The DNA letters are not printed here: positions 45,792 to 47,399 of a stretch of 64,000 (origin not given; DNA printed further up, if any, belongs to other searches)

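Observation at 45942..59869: Glycosylation island bracketed by two TMTC/PMT-like (DUF1736 + TPR) membrane proteins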

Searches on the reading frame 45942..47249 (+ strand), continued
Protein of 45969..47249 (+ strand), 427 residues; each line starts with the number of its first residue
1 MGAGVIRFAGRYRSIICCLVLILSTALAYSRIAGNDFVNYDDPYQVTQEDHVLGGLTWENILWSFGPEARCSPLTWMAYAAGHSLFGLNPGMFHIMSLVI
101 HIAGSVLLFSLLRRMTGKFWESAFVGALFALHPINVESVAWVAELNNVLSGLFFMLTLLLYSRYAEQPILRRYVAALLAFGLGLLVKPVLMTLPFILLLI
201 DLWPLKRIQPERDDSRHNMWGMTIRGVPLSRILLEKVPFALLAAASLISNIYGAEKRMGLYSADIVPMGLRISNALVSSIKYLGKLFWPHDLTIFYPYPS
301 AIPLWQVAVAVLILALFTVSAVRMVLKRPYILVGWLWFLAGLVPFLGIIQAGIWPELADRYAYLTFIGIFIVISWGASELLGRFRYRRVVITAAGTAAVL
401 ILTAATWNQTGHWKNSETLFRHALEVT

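Call 13: find_homologous_proteins(query=window:45969-47249:+, max_evalue=0.00001)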
Query seq(427 aa) (427 aa): 2246 proteins with E <= 0.00001 among 8000 candidates; the best 120 are listed.
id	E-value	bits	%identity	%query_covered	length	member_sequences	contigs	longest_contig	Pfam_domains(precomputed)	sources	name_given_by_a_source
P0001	3.5e-182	625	66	97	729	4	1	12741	PF25063.1,PF13431.13,PF09976.16,PF23914.2,PF13414.13,PF13176.13,PF13428.13,PF25064.2,PF13374.13,PF14559.13,PF24575.2,PF10516.16,PF13371.13,PF00515.35,PF12895.14,PF13424.13,PF21033.5,PF13432.13,PF13429.13,PF13181.13,PF14561.13,PF07719.24,PF13174.13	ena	-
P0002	1.2e-170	587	61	100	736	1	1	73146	PF03704.24,PF13431.13,PF23914.2,PF13414.13,PF13176.13,PF13428.13,PF13374.13,PF07721.21,PF14559.13,PF24575.2,PF13371.13,PF00515.35,PF12895.14,PF13424.13,PF21033.5,PF13432.13,PF13429.13,PF13181.13,PF14561.13,PF07719.24,PF13174.13,PF20308.5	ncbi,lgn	-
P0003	7.8e-170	584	62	100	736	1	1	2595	PF03704.24,PF13431.13,PF23914.2,PF13414.13,PF13176.13,PF13428.13,PF25064.2,PF13374.13,PF14559.13,PF24575.2,PF13371.13,PF00515.35,PF12895.14,PF13424.13,PF21033.5,PF13432.13,PF13429.13,PF13181.13,PF14561.13,PF07719.24,PF13174.13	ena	-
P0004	2.4e-169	582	61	97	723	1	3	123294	PF25063.1,PF03704.24,PF13431.13,PF23914.2,PF13414.13,PF13176.13,PF13428.13,PF13374.13,PF14559.13,PF24575.2,PF10516.16,PF13371.13,PF00515.35,PF13424.13,PF21033.5,PF13432.13,PF13429.13,PF13181.13,PF14561.13,PF07719.24,PF13174.13,PF13231.13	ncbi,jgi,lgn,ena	-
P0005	5.4e-169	581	61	100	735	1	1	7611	PF03704.24,PF09976.16,PF13414.13,PF01535.27,PF13374.13,PF07721.21,PF24575.2,PF00515.35,PF13424.13,PF13429.13,PF14561.13,PF07719.24,PF13174.13,PF20308.5,PF25063.1,PF13431.13,PF23914.2,PF13176.13,PF13428.13,PF14559.13,PF13371.13,PF12895.14,PF21033.5,PF13432.13,PF13181.13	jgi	jgi:protein O-mannosyl-transferase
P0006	1.2e-163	564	61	97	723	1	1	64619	PF03704.24,PF09976.16,PF13414.13,PF13374.13,PF24575.2,PF00515.35,PF13424.13,PF13429.13,PF14561.13,PF07719.24,PF13174.13,PF20308.5,PF25063.1,PF13431.13,PF23914.2,PF13176.13,PF13428.13,PF14559.13,PF10516.16,PF13371.13,PF12895.14,PF21033.5,PF13432.13,PF13181.13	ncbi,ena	-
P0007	3.3e-160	552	64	92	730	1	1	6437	PF03704.24,PF09976.16,PF25060.1,PF13414.13,PF01535.27,PF12569.15,PF13374.13,PF24575.2,PF00515.35,PF04212.25,PF13424.13,PF13429.13,PF14561.13,PF07719.24,PF13174.13,PF13231.13,PF25063.1,PF13431.13,PF23914.2,PF13176.13,PF13428.13,PF25064.2,PF14559.13,PF13371.13,PF12895.14,PF21033.5,PF13432.13,PF13181.1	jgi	jgi:protein O-mannosyl-transferase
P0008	1.5e-159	550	59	94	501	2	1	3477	PF13231.13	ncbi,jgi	jgi:hypothetical protein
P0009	3.2e-158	546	59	98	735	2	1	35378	PF25063.1,PF03704.24,PF13431.13,PF23914.2,PF13414.13,PF13176.13,PF13428.13,PF13374.13,PF14559.13,PF24575.2,PF13371.13,PF00515.35,PF12895.14,PF13424.13,PF21033.5,PF13432.13,PF13429.13,PF13181.13,PF07719.24,PF13174.13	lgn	-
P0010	1.2e-150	521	57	98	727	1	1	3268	PF25063.1,PF03704.24,PF13431.13,PF23914.2,PF13414.13,PF01535.27,PF13176.13,PF13428.13,PF13374.13,PF07721.21,PF14559.13,PF24575.2,PF13371.13,PF00515.35,PF12895.14,PF13424.13,PF21033.5,PF13432.13,PF13181.13,PF14561.13,PF07719.24,PF13174.13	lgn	-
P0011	3.2e-148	513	56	100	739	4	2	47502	PF25063.1,PF13431.13,PF23914.2,PF25060.1,PF13414.13,PF13176.13,PF13428.13,PF25064.2,PF13374.13,PF14559.13,PF24575.2,PF13371.13,PF00515.35,PF12895.14,PF13424.13,PF28559.1,PF21033.5,PF13432.13,PF13429.13,PF13181.13,PF14561.13,PF07719.24,PF13174.13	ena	-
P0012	3.9e-140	486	54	100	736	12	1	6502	PF03704.24,PF13431.13,PF23914.2,PF13414.13,PF13176.13,PF13428.13,PF13374.13,PF07721.21,PF14559.13,PF24575.2,PF13371.13,PF17874.8,PF00515.35,PF12895.14,PF13424.13,PF13432.13,PF13181.13,PF14561.13,PF07719.24,PF13174.13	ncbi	-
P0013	2.1e-139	484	55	97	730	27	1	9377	PF13431.13,PF09976.16,PF23914.2,PF13414.13,PF13176.13,PF13428.13,PF13374.13,PF14559.13,PF24575.2,PF13371.13,PF00515.35,PF12895.14,PF13424.13,PF21033.5,PF13432.13,PF13181.13,PF14561.13,PF07719.24,PF13174.13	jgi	-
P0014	2.4e-137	477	54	98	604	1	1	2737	PF13431.13,PF23914.2,PF13414.13,PF13176.13,PF13428.13,PF13374.13,PF14559.13,PF00515.35,PF13424.13,PF13432.13,PF13181.13,PF07719.24,PF13174.13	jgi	-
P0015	1.0e-136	475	64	80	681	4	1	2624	PF25060.1,PF13414.13,PF13374.13,PF24575.2,PF00515.35,PF13424.13,PF13429.13,PF14561.13,PF07719.24,PF13174.13,PF13231.13,PF20308.5,PF25063.1,PF13431.13,PF23914.2,PF13176.13,PF13428.13,PF25064.2,PF14559.13,PF13371.13,PF17874.8,PF12895.14,PF21033.5,PF13432.13,PF13181.13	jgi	-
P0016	8.9e-136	472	55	94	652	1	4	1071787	PF13431.13,PF23914.2,PF25060.1,PF13414.13,PF13176.13,PF13428.13,PF13374.13,PF14559.13,PF24575.2,PF13371.13,PF00515.35,PF12895.14,PF13424.13,PF21033.5,PF13432.13,PF13429.13,PF13181.13,PF14561.13,PF07719.24,PF13174.13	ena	-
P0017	1.5e-135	471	64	80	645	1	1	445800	PF25063.1,PF13431.13,PF23914.2,PF13414.13,PF25058.2,PF13176.13,PF13428.13,PF13374.13,PF14559.13,PF24575.2,PF13371.13,PF00515.35,PF12895.14,PF13424.13,PF21033.5,PF13432.13,PF13181.13,PF07719.24,PF13174.13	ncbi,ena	-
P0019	7.7e-133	462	56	90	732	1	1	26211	PF03704.24,PF25060.1,PF13414.13,PF13374.13,PF07721.21,PF24575.2,PF00515.35,PF13424.13,PF13429.13,PF14561.13,PF07719.24,PF13174.13,PF13231.13,PF20308.5,PF25063.1,PF13431.13,PF23914.2,PF13176.13,PF13428.13,PF25064.2,PF14559.13,PF13371.13,PF12895.14,PF21033.5,PF13432.13,PF13181.13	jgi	jgi:tetratricopeptide (TPR) repeat protein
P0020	5.7e-132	459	52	93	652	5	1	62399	PF13431.13,PF23914.2,PF25060.1,PF13414.13,PF13176.13,PF13428.13,PF13374.13,PF14559.13,PF24575.2,PF13371.13,PF00515.35,PF12895.14,PF13424.13,PF21033.5,PF13432.13,PF06552.19,PF13429.13,PF13181.13,PF14561.13,PF07719.24,PF13174.13,PF13231.13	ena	-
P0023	4.5e-120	420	48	99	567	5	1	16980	PF13431.13,PF13414.13,PF13176.13,PF13428.13,PF07721.21,PF14559.13,PF00515.35,PF13424.13,PF13432.13,PF13181.13,PF07719.24,PF13231.13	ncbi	-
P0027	3.9e-114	401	52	83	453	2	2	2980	PF13431.13,PF13414.13,PF13176.13,PF13428.13,PF14559.13,PF13371.13,PF00515.35,PF12895.14,PF13424.13,PF13432.13,PF13181.13,PF07719.24,PF13231.13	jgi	jgi:tetratricopeptide (TPR) repeat protein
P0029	1.7e-112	395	47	98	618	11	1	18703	PF03704.24,PF13414.13,PF23558.2,PF13374.13,PF07721.21,PF24575.2,PF00515.35,PF13424.13,PF14561.13,PF07719.24,PF13174.13,PF13231.13,PF20308.5,PF13431.13,PF23914.2,PF13176.13,PF13428.13,PF25064.2,PF14559.13,PF13371.13,PF12895.14,PF21033.5,PF13432.13,PF13181.13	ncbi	-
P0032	1.2e-110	389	46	98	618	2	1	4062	PF03704.24,PF13431.13,PF23914.2,PF13414.13,PF23558.2,PF13176.13,PF13428.13,PF25064.2,PF13374.13,PF07721.21,PF14559.13,PF24575.2,PF13371.13,PF00515.35,PF12895.14,PF13424.13,PF21033.5,PF13432.13,PF13181.13,PF07719.24,PF13174.13,PF13231.13,PF20308.5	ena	-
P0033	4.1e-110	387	49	96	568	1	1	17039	PF07721.21,PF14559.13,PF13414.13,PF00515.35,PF13424.13,PF13432.13,PF13428.13,PF13181.13,PF07719.24,PF13231.13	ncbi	-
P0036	6.8e-109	383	44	99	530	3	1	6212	PF13431.13,PF13414.13,PF00515.35,PF13424.13,PF13432.13,PF13181.13,PF07719.24,PF13231.13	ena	-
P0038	1.1e-108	383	45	97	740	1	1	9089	PF13431.13,PF23914.2,PF13414.13,PF13176.13,PF18768.8,PF13428.13,PF25064.2,PF13374.13,PF14559.13,PF24575.2,PF13371.13,PF00515.35,PF12895.14,PF13424.13,PF28559.1,PF21033.5,PF13432.13,PF13181.13,PF14561.13,PF07719.24,PF13174.13,PF13231.13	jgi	jgi:protein O-mannosyl-transferase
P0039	1.2e-108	382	46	93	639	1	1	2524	PF14559.13,PF13431.13,PF13414.13,PF00515.35,PF13424.13,PF13432.13,PF13181.13,PF07719.24,PF13231.13,PF13374.13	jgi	jgi:cytochrome c-type biogenesis protein CcmH/NrfG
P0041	5.1e-108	380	45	98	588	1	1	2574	PF13431.13,PF13414.13,PF13176.13,PF13428.13,PF13374.13,PF14559.13,PF00515.35,PF13424.13,PF13432.13,PF13181.13,PF07719.24,PF13231.13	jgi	jgi:protein O-mannosyl-transferase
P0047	2.6e-106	375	48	96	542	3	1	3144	PF13231.13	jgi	jgi:tetratricopeptide (TPR) repeat protein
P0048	3.6e-106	374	42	93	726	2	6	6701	PF03704.24,PF25060.1,PF13414.13,PF10952.16,PF13374.13,PF02064.22,PF07721.21,PF24575.2,PF00515.35,PF13424.13,PF13429.13,PF07719.24,PF13174.13,PF13231.13,PF20308.5,PF25063.1,PF13431.13,PF23914.2,PF13176.13,PF24885.2,PF13428.13,PF25064.2,PF14559.13,PF13371.13,PF17874.8,PF12895.14,PF21033.5,PF13432.13,P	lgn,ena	-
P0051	7.0e-106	373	44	98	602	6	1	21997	PF14559.13,PF13431.13,PF13414.13,PF00515.35,PF13424.13,PF13176.13,PF13432.13,PF13428.13,PF07719.24,PF13231.13,PF13374.13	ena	-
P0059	1.2e-103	366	44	99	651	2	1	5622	PF03704.24,PF13414.13,PF13374.13,PF07721.21,PF24575.2,PF02259.30,PF00515.35,PF13424.13,PF13429.13,PF14561.13,PF07719.24,PF13174.13,PF13231.13,PF20308.5,PF13431.13,PF23914.2,PF13176.13,PF13428.13,PF25064.2,PF14559.13,PF13371.13,PF12895.14,PF21033.5,PF13432.13,PF13181.13,PF10373.16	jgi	-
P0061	3.0e-103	365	46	97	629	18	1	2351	PF03704.24,PF13431.13,PF13414.13,PF13176.13,PF13428.13,PF13374.13,PF14559.13,PF13371.13,PF00515.35,PF13424.13,PF13432.13,PF13429.13,PF13181.13,PF07719.24,PF13174.13,PF13231.13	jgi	-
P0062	1.2e-102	363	41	98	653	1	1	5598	PF03704.24,PF13431.13,PF13414.13,PF13176.13,PF13428.13,PF13374.13,PF07721.21,PF14559.13,PF24575.2,PF00515.35,PF12895.14,PF13424.13,PF21033.5,PF13432.13,PF13181.13,PF14561.13,PF07719.24,PF13174.13,PF13231.13,PF20308.5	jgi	-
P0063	2.5e-102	362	44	97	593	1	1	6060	PF13431.13,PF23914.2,PF13414.13,PF13176.13,PF13428.13,PF14559.13,PF24575.2,PF00515.35,PF13424.13,PF13432.13,PF13181.13,PF07719.24,PF13231.13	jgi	-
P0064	2.8e-102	361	45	96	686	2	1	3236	PF03704.24,PF13414.13,PF01535.27,PF13374.13,PF02064.22,PF07721.21,PF24575.2,PF02259.30,PF00515.35,PF13424.13,PF07719.24,PF13174.13,PF13231.13,PF20308.5,PF25063.1,PF13431.13,PF23914.2,PF13176.13,PF13428.13,PF25064.2,PF14559.13,PF13371.13,PF17874.8,PF22860.3,PF21033.5,PF13432.13,PF13181.13,PF10373.16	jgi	jgi:tetratricopeptide (TPR) repeat protein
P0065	3.0e-102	361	43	98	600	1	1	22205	PF03704.24,PF13414.13,PF13374.13,PF07721.21,PF24575.2,PF00515.35,PF13424.13,PF14561.13,PF07719.24,PF13174.13,PF13231.13,PF25063.1,PF14853.13,PF13431.13,PF23914.2,PF13176.13,PF13428.13,PF25064.2,PF14559.13,PF13371.13,PF26725.1,PF12895.14,PF21033.5,PF13432.13,PF13181.13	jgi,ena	-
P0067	4.9e-102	361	44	96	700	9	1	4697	PF03704.24,PF09976.16,PF13414.13,PF01535.27,PF13374.13,PF07721.21,PF24575.2,PF00515.35,PF13424.13,PF07719.24,PF13174.13,PF13231.13,PF20308.5,PF25063.1,PF13431.13,PF23914.2,PF13176.13,PF13428.13,PF25064.2,PF14559.13,PF13371.13,PF17874.8,PF12895.14,PF21033.5,PF13432.13,PF13181.13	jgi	jgi:tetratricopeptide (TPR) repeat protein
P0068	6.7e-102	360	44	97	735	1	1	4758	PF03704.24,PF25060.1,PF13414.13,PF10952.16,PF23558.2,PF13374.13,PF02064.22,PF07721.21,PF24575.2,PF00515.35,PF13424.13,PF13429.13,PF14561.13,PF07719.24,PF13174.13,PF13231.13,PF20308.5,PF13431.13,PF23914.2,PF13176.13,PF13428.13,PF25064.2,PF14559.13,PF25575.1,PF13371.13,PF12895.14,PF21033.5,PF13432.13,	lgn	-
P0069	6.8e-102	360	44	97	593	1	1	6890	PF13431.13,PF23914.2,PF13414.13,PF13176.13,PF13428.13,PF13374.13,PF14559.13,PF24575.2,PF00515.35,PF13424.13,PF13432.13,PF13181.13,PF07719.24,PF13231.13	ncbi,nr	ncbi:MAG: tetratricopeptide repeat protein [Syntrophobacterales bacterium]|nr:tetratricopeptide repe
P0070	8.0e-102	360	44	96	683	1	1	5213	PF03704.24,PF13414.13,PF10952.16,PF01535.27,PF13374.13,PF07721.21,PF24575.2,PF02259.30,PF00515.35,PF13424.13,PF07719.24,PF13174.13,PF13231.13,PF20308.5,PF25063.1,PF13431.13,PF23914.2,PF13176.13,PF13428.13,PF25064.2,PF14559.13,PF13371.13,PF17874.8,PF22860.3,PF12895.14,PF21033.5,PF13432.13,PF13181.13,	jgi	-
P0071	8.0e-102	360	44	96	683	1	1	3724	PF03704.24,PF13414.13,PF10952.16,PF01535.27,PF13374.13,PF07721.21,PF24575.2,PF02259.30,PF00515.35,PF13424.13,PF07719.24,PF13174.13,PF13231.13,PF20308.5,PF25063.1,PF13431.13,PF23914.2,PF13176.13,PF13428.13,PF25064.2,PF14559.13,PF13371.13,PF17874.8,PF22860.3,PF12895.14,PF21033.5,PF13432.13,PF13181.13,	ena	-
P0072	8.6e-102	360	43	98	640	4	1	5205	PF03704.24,PF13414.13,PF21545.4,PF13374.13,PF07721.21,PF24575.2,PF25068.3,PF00515.35,PF13424.13,PF07719.24,PF13174.13,PF13231.13,PF25063.1,PF13431.13,PF23914.2,PF13176.13,PF13428.13,PF25064.2,PF14559.13,PF13371.13,PF12895.14,PF21033.5,PF13432.13,PF13181.13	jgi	jgi:tetratricopeptide (TPR) repeat protein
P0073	3.4e-101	358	43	93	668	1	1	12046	PF13431.13,PF09976.16,PF23914.2,PF13414.13,PF13176.13,PF13428.13,PF13374.13,PF07721.21,PF14559.13,PF24575.2,PF13371.13,PF17874.8,PF00515.35,PF12895.14,PF13424.13,PF21033.5,PF13432.13,PF13429.13,PF13181.13,PF14561.13,PF07719.24,PF13174.13,PF13231.13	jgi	jgi:tetratricopeptide (TPR) repeat protein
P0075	4.4e-101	358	42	93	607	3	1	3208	PF03704.24,PF13414.13,PF13374.13,PF07721.21,PF24575.2,PF00515.35,PF13424.13,PF13429.13,PF07719.24,PF13174.13,PF13231.13,PF20308.5,PF25063.1,PF13431.13,PF23914.2,PF13176.13,PF13428.13,PF25064.2,PF14559.13,PF13371.13,PF17874.8,PF12895.14,PF21033.5,PF13432.13,PF13181.13,PF10373.16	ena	-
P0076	7.6e-101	357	46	97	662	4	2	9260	PF03704.24,PF13431.13,PF23914.2,PF13414.13,PF13428.13,PF13374.13,PF07721.21,PF14559.13,PF24575.2,PF13371.13,PF00515.35,PF13424.13,PF21033.5,PF13432.13,PF13181.13,PF14561.13,PF07719.24,PF13231.13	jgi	jgi:tetratricopeptide (TPR) repeat protein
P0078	9.8e-101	356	43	96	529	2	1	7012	PF13431.13,PF13414.13,PF00515.35,PF13424.13,PF13181.13,PF07719.24,PF13231.13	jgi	jgi:tetratricopeptide (TPR) repeat protein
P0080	2.0e-100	355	44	99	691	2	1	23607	PF25063.1,PF13431.13,PF23914.2,PF13414.13,PF13176.13,PF13428.13,PF25064.2,PF13374.13,PF07721.21,PF14559.13,PF24575.2,PF13371.13,PF00515.35,PF12895.14,PF13424.13,PF21033.5,PF13432.13,PF13429.13,PF13181.13,PF14561.13,PF07719.24,PF13174.13,PF13231.13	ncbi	-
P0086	8.8e-100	353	42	98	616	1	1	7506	PF13431.13,PF13414.13,PF12569.15,PF13428.13,PF13374.13,PF14559.13,PF24575.2,PF25575.1,PF10516.16,PF13371.13,PF00515.35,PF13424.13,PF21033.5,PF13432.13,PF13181.13,PF07719.24,PF13174.13,PF13231.13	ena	-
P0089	1.5e-99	352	43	94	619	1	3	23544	PF25063.1,PF03704.24,PF13431.13,PF23914.2,PF13414.13,PF10952.16,PF13176.13,PF13428.13,PF13374.13,PF14559.13,PF24575.2,PF13371.13,PF00515.35,PF12895.14,PF13424.13,PF21033.5,PF13432.13,PF13181.13,PF14561.13,PF07719.24,PF13174.13,PF13231.13,PF10373.16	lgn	-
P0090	1.5e-99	352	44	98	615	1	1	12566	PF13431.13,PF23914.2,PF13414.13,PF13176.13,PF13428.13,PF13374.13,PF14559.13,PF24575.2,PF00515.35,PF12895.14,PF13424.13,PF13432.13,PF13181.13,PF07719.24,PF13231.13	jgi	-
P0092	1.8e-99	352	44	95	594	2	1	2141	PF03704.24,PF13431.13,PF13414.13,PF13176.13,PF13428.13,PF13374.13,PF14559.13,PF00515.35,PF13424.13,PF21033.5,PF13432.13,PF13181.13,PF07719.24,PF13174.13,PF13231.13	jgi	-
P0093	2.4e-99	352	44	98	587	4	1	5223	PF13431.13,PF13414.13,PF13176.13,PF13428.13,PF13374.13,PF14559.13,PF00515.35,PF13424.13,PF13432.13,PF13181.13,PF07719.24,PF13231.13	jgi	-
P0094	2.5e-99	352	43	98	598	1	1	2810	PF13431.13,PF13414.13,PF13428.13,PF14559.13,PF13371.13,PF00515.35,PF13424.13,PF13432.13,PF13181.13,PF07719.24,PF13174.13,PF13231.13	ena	-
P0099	3.2e-99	351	43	93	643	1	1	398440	PF03704.24,PF13431.13,PF13414.13,PF13176.13,PF12569.15,PF13428.13,PF13374.13,PF14559.13,PF13371.13,PF00515.35,PF13424.13,PF13432.13,PF13181.13,PF01239.29,PF07719.24,PF13174.13,PF13231.13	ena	-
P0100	3.3e-99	351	43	97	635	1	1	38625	PF13431.13,PF23914.2,PF13414.13,PF13176.13,PF13428.13,PF13374.13,PF14559.13,PF24575.2,PF13371.13,PF00515.35,PF13424.13,PF21033.5,PF13432.13,PF13429.13,PF13181.13,PF14561.13,PF07719.24,PF13174.13,PF13231.13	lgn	-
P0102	3.8e-99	351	43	95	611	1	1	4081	PF13431.13,PF13414.13,PF13176.13,PF13428.13,PF25064.2,PF13374.13,PF14559.13,PF24575.2,PF13371.13,PF00515.35,PF12895.14,PF13424.13,PF21033.5,PF13432.13,PF13181.13,PF07719.24,PF13174.13,PF13231.13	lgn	-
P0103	5.5e-99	351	42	95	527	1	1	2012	PF13431.13,PF13414.13,PF13371.13,PF00515.35,PF13424.13,PF13432.13,PF13181.13,PF07719.24,PF13174.13,PF13231.13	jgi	jgi:hypothetical protein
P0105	6.3e-99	350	42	97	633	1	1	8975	PF13431.13,PF23914.2,PF13414.13,PF13176.13,PF12569.15,PF13428.13,PF13374.13,PF14559.13,PF13371.13,PF00515.35,PF13424.13,PF13432.13,PF13181.13,PF07719.24,PF13174.13,PF13231.13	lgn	-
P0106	9.4e-99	350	43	98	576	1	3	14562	PF13431.13,PF23914.2,PF13414.13,PF13176.13,PF13428.13,PF13374.13,PF14559.13,PF24575.2,PF00515.35,PF12895.14,PF13424.13,PF21033.5,PF13432.13,PF13181.13,PF07719.24,PF13174.13,PF13231.13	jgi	jgi:tetratricopeptide (TPR) repeat protein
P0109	1.2e-98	349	43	98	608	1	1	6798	PF14559.13,PF13431.13,PF13414.13,PF00515.35,PF13424.13,PF13432.13,PF13428.13,PF13181.13,PF07719.24,PF13231.13,PF13374.13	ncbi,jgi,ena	-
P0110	1.6e-98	349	46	96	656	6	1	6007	PF03704.24,PF13431.13,PF23914.2,PF13414.13,PF13428.13,PF13374.13,PF07721.21,PF14559.13,PF24575.2,PF13371.13,PF00515.35,PF13424.13,PF21033.5,PF13432.13,PF13181.13,PF14561.13,PF07719.24,PF13231.13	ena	-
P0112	2.9e-98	348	42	97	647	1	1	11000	PF13431.13,PF23914.2,PF07720.19,PF13414.13,PF13176.13,PF13428.13,PF25064.2,PF13374.13,PF14559.13,PF24575.2,PF13371.13,PF00515.35,PF12895.14,PF13424.13,PF21033.5,PF13432.13,PF13181.13,PF07719.24,PF13174.13,PF13231.13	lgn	-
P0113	3.1e-98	348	43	96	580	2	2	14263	PF13431.13,PF13414.13,PF13176.13,PF13428.13,PF13374.13,PF14559.13,PF24575.2,PF13371.13,PF00515.35,PF13424.13,PF21033.5,PF13432.13,PF13181.13,PF07719.24,PF13174.13,PF13231.13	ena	-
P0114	5.2e-98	347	42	97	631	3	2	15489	PF13431.13,PF23914.2,PF13414.13,PF13176.13,PF13428.13,PF23241.2,PF25064.2,PF13374.13,PF14559.13,PF24575.2,PF13371.13,PF00515.35,PF04212.25,PF12895.14,PF13424.13,PF21033.5,PF13432.13,PF13429.13,PF13181.13,PF07719.24,PF13174.13,PF13231.13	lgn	-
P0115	5.5e-98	347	43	96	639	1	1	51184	PF03704.24,PF13431.13,PF23914.2,PF13414.13,PF13176.13,PF13428.13,PF25064.2,PF13374.13,PF14559.13,PF24575.2,PF00515.35,PF12895.14,PF13424.13,PF21033.5,PF13432.13,PF13181.13,PF14561.13,PF07719.24,PF13174.13,PF13231.13,PF10373.16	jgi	jgi:tetratricopeptide (TPR) repeat protein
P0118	8.5e-98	347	44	97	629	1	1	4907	PF13431.13,PF13414.13,PF13176.13,PF13428.13,PF13374.13,PF14559.13,PF00515.35,PF13424.13,PF13432.13,PF13429.13,PF13181.13,PF07719.24,PF13174.13,PF13231.13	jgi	-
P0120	1.4e-97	346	41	95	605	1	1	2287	PF03704.24,PF13431.13,PF23914.2,PF13414.13,PF13176.13,PF13428.13,PF13374.13,PF14559.13,PF24575.2,PF00515.35,PF12895.14,PF13424.13,PF21033.5,PF13432.13,PF13181.13,PF14561.13,PF07719.24,PF13174.13,PF13231.13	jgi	jgi:protein O-mannosyl-transferase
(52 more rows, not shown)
